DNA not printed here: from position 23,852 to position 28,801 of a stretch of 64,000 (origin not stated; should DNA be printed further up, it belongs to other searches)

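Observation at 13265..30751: A 17.5 kb single gene for a 5,828-aa sortase-anchored surface protein built from about 50 tandem Ig-like repeats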

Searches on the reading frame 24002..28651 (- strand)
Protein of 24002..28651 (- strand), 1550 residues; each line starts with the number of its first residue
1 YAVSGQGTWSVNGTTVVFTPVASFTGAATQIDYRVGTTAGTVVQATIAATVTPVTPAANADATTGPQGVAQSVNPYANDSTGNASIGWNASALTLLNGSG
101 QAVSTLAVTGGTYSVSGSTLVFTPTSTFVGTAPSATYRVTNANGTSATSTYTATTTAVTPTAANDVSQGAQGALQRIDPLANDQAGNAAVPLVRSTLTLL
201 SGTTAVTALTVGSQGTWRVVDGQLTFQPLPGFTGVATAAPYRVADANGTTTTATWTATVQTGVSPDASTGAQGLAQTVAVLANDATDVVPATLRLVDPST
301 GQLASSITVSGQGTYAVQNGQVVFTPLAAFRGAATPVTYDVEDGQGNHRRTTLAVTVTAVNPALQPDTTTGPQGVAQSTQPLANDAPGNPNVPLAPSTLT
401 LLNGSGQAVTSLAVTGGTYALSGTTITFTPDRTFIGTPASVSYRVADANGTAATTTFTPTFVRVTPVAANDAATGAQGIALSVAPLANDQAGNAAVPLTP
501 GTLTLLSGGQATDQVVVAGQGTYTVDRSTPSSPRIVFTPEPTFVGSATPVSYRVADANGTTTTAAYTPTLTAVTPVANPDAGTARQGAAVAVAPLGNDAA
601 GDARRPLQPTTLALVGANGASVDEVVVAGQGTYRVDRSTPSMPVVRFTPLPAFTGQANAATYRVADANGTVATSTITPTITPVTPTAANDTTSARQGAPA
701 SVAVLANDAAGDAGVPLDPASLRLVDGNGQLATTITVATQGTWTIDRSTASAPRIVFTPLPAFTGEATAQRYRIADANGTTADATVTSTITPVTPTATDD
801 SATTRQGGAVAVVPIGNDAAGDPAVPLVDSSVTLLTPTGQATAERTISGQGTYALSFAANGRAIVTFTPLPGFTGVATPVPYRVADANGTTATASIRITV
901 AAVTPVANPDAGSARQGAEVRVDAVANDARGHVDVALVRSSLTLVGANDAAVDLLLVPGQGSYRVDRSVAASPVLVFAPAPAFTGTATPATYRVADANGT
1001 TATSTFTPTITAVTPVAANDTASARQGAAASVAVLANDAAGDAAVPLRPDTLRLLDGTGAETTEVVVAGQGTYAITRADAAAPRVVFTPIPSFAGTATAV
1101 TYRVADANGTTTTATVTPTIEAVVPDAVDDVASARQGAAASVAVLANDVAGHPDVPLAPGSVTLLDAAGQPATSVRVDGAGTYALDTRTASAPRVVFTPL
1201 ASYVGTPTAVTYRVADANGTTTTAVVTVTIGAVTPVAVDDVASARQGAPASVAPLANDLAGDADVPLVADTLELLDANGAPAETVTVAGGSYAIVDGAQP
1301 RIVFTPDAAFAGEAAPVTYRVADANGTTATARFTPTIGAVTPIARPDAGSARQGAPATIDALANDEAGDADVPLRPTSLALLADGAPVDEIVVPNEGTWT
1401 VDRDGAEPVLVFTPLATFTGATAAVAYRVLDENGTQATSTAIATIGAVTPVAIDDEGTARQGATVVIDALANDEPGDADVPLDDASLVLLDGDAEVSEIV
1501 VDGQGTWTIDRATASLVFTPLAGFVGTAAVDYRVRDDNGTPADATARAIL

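Call 5: search_protein_families(library=pfam, proteins=[window:24002-28651:-], max_evalue=0.01)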
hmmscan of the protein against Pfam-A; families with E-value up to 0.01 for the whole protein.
window:24002-28651:- (1550 aa): 6 families
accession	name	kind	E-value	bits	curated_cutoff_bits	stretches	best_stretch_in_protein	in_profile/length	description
PF19076.6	CshA_repeat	-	1.1e-259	842.4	27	15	464-569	2-102/103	Surface adhesin CshA repetitive domain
PF17963.7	Big_9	-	3.2e-94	310.4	23.6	14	1234-1334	3-87/89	Bacterial Ig domain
PF17892.7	Cadherin_5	-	4e-46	155.3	26.5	6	305-358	44-98/98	Cadherin-like domain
PF17803.7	Cadherin_4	-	2.5e-07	31.5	25.1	0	672-744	1-70/71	Bacterial cadherin-like domain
PF02494.22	HYR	-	0.00018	22.2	21.7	0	1204-1230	56-81/81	HYR domain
PF07210.18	DUF1416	-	0.0033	17.7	23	0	1043-1075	29-61/97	Protein of unknown function (DUF1416)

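Call 6: search_protein_families(library=ncbifam, proteins=[window:24002-28651:-], max_evalue=0.01)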
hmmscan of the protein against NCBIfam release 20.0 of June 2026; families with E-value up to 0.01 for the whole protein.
window:24002-28651:- (1550 aa): 2 families
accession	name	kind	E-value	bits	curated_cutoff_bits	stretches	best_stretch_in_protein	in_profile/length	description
TIGR04225.1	CshA_fibril_rpt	repeat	2.4e-224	728.7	60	15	464-569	1-103/104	fibrillar adhesin CshA-type repeat protein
NF012211.1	tand_rpt_95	domain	1.2e-51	172.7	90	7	304-363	29-90/98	tandem-95 repeat protein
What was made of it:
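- NF012211 scores above its cut-off in one piece (172.7 against 90, call 6).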
